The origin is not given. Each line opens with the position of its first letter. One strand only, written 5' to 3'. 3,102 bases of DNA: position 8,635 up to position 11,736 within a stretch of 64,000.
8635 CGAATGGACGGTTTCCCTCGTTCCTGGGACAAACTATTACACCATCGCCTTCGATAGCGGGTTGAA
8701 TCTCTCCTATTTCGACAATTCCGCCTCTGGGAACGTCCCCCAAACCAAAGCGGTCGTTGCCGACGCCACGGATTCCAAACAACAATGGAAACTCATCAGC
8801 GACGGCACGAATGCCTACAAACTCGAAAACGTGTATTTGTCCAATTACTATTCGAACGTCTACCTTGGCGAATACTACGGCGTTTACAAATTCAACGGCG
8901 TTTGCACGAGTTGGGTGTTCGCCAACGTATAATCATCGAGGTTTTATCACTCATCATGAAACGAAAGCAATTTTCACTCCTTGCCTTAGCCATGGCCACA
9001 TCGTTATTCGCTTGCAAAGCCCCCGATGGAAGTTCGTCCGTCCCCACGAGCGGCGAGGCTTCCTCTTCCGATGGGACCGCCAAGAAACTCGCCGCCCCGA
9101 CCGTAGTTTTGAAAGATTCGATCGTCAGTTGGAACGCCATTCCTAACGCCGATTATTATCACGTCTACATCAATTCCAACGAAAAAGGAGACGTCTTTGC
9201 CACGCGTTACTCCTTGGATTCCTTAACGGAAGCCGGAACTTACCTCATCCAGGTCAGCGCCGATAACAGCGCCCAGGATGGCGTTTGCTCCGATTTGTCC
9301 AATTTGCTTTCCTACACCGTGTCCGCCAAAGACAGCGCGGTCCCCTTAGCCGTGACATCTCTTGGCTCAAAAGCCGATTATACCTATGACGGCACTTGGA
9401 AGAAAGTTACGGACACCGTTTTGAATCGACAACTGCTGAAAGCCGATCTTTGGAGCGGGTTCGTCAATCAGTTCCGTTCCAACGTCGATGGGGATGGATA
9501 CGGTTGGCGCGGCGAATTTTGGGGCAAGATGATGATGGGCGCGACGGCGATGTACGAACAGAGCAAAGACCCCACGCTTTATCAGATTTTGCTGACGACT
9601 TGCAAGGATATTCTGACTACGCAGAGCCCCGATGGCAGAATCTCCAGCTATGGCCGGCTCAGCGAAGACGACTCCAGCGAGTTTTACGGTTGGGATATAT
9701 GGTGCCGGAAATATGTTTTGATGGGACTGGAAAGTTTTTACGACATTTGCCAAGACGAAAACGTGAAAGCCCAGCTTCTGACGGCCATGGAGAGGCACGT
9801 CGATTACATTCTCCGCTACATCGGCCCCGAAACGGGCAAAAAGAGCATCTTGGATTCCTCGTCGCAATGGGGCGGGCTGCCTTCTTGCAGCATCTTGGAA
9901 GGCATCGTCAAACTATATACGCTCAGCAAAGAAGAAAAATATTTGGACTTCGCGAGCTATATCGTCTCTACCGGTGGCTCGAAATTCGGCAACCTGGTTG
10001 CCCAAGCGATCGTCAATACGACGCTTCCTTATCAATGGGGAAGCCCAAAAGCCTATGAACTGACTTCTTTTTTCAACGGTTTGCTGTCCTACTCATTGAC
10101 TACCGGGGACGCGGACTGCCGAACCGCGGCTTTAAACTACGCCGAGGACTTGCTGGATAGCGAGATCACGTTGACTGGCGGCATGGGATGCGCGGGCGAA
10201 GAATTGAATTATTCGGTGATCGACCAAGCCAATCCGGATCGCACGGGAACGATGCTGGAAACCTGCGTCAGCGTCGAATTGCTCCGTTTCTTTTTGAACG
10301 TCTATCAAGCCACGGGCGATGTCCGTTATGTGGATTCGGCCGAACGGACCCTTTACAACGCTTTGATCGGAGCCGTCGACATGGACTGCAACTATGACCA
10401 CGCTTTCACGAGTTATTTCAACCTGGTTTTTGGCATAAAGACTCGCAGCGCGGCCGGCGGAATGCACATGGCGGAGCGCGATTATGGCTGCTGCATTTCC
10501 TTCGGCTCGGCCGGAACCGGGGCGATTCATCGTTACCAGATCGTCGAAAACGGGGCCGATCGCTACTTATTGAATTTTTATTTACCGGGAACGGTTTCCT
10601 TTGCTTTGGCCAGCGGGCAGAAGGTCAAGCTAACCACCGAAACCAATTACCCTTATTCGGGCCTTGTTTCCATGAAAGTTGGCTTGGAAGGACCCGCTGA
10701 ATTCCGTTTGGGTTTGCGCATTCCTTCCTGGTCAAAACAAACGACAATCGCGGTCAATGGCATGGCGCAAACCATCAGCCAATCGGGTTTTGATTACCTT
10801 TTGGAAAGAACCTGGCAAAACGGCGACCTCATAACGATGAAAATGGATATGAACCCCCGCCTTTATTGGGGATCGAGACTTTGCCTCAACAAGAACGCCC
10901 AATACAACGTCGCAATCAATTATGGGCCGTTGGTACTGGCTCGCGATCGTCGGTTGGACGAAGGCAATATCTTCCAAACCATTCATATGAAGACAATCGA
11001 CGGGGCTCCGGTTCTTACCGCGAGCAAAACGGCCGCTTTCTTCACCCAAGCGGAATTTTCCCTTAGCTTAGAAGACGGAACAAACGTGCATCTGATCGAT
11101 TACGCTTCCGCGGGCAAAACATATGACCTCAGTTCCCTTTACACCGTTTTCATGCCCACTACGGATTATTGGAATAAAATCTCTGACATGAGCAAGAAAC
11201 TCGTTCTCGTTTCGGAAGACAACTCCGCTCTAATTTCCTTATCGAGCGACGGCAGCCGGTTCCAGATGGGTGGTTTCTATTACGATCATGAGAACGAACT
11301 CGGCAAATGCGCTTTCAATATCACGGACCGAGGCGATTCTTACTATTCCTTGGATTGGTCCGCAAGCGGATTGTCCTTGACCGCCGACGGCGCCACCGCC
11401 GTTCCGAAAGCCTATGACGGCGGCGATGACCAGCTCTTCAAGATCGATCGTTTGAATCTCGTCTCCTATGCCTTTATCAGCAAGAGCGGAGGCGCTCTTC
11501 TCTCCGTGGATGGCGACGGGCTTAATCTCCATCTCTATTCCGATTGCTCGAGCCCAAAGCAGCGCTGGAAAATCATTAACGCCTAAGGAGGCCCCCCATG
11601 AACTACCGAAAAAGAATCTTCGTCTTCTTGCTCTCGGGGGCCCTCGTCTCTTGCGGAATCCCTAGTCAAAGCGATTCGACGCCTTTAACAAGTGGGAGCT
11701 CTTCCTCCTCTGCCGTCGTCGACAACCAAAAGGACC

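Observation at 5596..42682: A 37-kb glycan-utilisation supercluster combining mannose catabolism with furanosidase-type families and no recognisable endo-enzyme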

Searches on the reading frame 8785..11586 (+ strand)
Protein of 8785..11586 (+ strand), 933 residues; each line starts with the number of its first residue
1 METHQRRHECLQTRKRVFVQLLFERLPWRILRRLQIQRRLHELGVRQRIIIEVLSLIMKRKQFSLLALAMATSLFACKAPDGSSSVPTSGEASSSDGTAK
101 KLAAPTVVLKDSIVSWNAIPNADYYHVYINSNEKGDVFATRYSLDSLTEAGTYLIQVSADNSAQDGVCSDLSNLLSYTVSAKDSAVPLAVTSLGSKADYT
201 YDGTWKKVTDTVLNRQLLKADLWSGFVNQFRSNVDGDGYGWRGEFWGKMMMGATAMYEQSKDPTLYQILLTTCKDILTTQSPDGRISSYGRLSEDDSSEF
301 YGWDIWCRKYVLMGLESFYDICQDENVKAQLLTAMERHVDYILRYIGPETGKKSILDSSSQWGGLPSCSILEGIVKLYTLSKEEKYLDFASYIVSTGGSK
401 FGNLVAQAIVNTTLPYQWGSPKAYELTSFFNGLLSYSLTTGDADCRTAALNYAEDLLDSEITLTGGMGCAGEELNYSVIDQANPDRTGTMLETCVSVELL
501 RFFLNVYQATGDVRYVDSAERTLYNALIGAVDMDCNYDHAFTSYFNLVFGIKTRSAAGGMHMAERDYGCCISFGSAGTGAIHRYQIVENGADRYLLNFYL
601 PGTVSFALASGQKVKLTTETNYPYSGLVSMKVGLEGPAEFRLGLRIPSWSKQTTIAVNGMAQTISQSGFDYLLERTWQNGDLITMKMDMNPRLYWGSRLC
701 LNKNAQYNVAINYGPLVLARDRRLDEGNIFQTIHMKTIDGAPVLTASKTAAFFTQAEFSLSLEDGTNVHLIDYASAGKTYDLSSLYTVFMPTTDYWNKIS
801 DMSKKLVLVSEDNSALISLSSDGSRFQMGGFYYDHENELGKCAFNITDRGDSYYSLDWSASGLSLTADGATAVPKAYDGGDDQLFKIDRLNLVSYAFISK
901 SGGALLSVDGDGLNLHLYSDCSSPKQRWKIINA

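Call 3: search_protein_families(library=pfam, proteins=[window:8785-11586:+], max_evalue=0.01)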
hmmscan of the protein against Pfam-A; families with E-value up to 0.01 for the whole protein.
window:8785-11586:+ (933 aa): 3 families
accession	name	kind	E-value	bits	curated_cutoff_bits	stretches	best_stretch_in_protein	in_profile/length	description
PF07944.18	Beta-AFase-like_GH127_cat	-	8.8e-29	101.1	24.9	1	227-571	38-364/376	Beta-L-arabinofuranosidase, GH127 catalytic domain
PF20736.2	Glyco_hydro127M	-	2.5e-18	66.4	24.2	1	596-689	4-95/95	Beta-L-arabinofuranosidase, GH127 middle domain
PF14200.12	RicinB_lectin_2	-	0.00022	22.3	25.6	1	845-910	6-77/89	Ricin-type beta-trefoil lectin domain-like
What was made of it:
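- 8956..11586 (+): GH127-like (PF07944/PF20736) lipoprotein with an N-terminal Fn3-like module and a C-terminal ricin-B domain. Pfam 101 and 66 bits (call 3).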

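Call 9: search_solved_structures(query=window:8785-11586:+, max_evalue=0.01)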
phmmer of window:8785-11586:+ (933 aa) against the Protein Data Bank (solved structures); distinct sequences matched with E-value up to 0.01: 8.
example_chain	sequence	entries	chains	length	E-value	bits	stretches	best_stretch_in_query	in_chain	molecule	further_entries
4qjy_A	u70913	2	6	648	8.3e-24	87.3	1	431-721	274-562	GH127 beta-L-arabinofuranosidase | GH127 beta-L-arabinofuranoside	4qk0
6ex6_B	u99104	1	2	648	7.7e-21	77.4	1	249-721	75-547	Six-hairpin glycosidase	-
3wre_A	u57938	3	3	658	3.6e-13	52.1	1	439-733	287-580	Non-reducing end beta-L-arabinofuranosidase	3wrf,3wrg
3wkw_A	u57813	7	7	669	4e-13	51.9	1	439-733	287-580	Non-reducing end beta-L-arabinofuranosidase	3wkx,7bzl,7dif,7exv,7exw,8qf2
7exu_A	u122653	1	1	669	6.8e-13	51.1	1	439-733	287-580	Non-reducing end beta-L-arabinofuranosidase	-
5mqo_A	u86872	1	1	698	1.3e-12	50.2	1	491-721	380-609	Non-reducing end beta-L-arabinofuranosidase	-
5opj_A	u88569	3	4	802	1.2e-09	40.4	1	492-721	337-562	Rhamnogalacturonan lyase | Acetyl-CoA carboxylase, biotin carboxylase | Glycosyl hydrolase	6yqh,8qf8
3pg0_A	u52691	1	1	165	2.1e-08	36.3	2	845-932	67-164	ThreeFoil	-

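Call 25: search_protein_families(library=ncbifam, proteins=[window:8785-11586:+], max_evalue=0.01)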
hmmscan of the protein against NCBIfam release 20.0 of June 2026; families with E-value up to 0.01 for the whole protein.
window:8785-11586:+ (933 aa): 1 family
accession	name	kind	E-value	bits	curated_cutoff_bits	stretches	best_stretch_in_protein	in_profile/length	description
NF049879.1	AcerHdlse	equivalog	1.6e-30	106.2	950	1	490-719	339-566/657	aceric acid hydrolase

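Call 31: search_solved_structures(query=window:8956-11586:+, max_evalue=1e-10, show_alignments=4)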
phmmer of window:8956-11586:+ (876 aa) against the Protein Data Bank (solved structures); distinct sequences matched with E-value up to 1e-10: 6.
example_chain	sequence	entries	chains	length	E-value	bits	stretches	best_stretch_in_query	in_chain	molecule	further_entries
4qjy_A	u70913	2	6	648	6.9e-24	87.6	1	374-664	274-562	GH127 beta-L-arabinofuranosidase | GH127 beta-L-arabinofuranoside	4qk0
6ex6_B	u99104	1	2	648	6.7e-21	77.8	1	192-664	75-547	Six-hairpin glycosidase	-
3wkw_A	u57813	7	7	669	6.2e-13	51.4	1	382-676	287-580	Non-reducing end beta-L-arabinofuranosidase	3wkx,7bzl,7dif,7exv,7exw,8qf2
3wre_A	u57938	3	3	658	6.5e-13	51.4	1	382-676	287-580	Non-reducing end beta-L-arabinofuranosidase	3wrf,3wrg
7exu_A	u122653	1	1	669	1.1e-12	50.7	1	382-676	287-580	Non-reducing end beta-L-arabinofuranosidase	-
5mqo_A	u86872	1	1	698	1.1e-12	50.5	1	434-664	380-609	Non-reducing end beta-L-arabinofuranosidase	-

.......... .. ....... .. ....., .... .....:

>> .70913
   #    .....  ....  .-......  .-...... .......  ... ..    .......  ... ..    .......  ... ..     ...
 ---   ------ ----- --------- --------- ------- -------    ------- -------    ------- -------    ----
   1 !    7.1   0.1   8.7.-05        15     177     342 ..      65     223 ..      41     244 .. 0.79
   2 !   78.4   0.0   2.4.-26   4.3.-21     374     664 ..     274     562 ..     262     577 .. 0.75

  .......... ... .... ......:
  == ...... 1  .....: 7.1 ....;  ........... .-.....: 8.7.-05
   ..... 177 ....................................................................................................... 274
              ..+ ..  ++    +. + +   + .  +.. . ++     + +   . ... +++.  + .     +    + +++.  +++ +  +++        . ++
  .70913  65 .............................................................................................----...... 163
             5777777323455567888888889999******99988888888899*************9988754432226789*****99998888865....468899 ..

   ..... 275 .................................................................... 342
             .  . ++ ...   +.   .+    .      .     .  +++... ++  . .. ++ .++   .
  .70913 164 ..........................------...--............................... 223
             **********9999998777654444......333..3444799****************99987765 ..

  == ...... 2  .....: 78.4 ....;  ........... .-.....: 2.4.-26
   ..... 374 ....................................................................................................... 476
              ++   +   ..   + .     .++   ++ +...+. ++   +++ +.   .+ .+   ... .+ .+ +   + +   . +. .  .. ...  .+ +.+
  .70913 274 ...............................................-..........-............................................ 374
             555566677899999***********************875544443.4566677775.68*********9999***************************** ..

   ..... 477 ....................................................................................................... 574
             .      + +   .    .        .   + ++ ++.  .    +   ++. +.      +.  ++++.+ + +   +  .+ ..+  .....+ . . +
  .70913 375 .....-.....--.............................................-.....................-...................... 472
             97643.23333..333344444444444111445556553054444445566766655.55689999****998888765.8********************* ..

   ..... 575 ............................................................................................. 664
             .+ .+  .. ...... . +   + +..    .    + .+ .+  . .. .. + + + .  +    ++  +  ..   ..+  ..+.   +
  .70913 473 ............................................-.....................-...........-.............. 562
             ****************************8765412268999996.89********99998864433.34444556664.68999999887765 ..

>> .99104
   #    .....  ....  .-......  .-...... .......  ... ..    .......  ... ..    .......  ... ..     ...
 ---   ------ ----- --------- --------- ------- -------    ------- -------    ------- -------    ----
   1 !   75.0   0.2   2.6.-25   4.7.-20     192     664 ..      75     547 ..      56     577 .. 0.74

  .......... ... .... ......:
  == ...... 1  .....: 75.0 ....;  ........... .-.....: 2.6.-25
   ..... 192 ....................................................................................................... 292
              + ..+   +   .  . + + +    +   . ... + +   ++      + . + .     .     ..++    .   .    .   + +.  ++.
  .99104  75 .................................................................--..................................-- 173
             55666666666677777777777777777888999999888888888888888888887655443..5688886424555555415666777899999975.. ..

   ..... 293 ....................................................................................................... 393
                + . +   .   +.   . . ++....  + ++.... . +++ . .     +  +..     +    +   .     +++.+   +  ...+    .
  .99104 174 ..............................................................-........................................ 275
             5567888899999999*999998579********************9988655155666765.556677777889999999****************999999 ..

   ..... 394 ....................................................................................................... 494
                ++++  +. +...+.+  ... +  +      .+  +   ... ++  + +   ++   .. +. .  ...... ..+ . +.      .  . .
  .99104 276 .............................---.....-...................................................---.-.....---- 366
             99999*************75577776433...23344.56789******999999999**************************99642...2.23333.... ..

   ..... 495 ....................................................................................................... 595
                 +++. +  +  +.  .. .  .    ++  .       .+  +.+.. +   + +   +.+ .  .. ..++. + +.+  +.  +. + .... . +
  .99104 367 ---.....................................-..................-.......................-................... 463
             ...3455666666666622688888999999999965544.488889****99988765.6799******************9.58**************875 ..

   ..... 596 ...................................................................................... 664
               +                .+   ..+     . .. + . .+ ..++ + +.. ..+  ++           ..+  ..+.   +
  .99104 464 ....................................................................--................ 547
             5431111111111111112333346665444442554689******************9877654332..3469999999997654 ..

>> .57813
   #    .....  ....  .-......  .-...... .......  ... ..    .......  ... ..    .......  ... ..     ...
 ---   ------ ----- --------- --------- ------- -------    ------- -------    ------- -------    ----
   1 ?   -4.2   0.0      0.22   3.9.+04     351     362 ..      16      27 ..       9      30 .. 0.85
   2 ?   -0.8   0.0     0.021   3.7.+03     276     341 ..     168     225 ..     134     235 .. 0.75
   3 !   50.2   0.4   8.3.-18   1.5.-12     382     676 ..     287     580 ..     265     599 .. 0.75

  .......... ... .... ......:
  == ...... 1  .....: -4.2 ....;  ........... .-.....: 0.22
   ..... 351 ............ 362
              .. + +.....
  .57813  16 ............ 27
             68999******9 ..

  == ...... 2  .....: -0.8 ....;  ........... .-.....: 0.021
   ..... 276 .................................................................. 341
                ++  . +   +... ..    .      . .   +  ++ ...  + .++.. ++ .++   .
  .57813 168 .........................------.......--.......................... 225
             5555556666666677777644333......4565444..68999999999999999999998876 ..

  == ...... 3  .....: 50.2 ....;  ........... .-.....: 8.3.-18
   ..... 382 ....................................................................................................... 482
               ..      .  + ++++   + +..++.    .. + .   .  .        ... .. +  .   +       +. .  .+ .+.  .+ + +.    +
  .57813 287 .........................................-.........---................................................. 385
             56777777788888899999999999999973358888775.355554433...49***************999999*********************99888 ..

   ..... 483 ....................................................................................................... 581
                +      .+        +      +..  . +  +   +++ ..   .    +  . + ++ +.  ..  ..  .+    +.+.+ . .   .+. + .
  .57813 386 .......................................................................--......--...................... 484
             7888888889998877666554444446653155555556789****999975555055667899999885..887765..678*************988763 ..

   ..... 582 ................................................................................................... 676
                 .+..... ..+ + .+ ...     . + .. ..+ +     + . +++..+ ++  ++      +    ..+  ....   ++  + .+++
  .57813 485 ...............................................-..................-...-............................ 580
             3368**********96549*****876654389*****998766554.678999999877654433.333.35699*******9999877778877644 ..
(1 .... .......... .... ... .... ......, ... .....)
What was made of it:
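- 8956..11586 (+): The PDB alignment to HypBA1 and Geobacillus GH127 keeps the Glu, Glu-x-Cys and Cys-Cys motifs (call 31).
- On GH127/GH146 beta-L-arabinofuranosidase: The flanking CACCPxN context is altered to GCCISF, and the alignment needs a gap there (call 31).
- Closest known: Bifidobacterium longum HypBA1-type GH127 beta-L-arabinofuranosidase clusters. Same: The PF07944 and PF20736 domains are present, and the Glu, Glu-x-Cys and Cys-Cys residues are retained (call 31).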
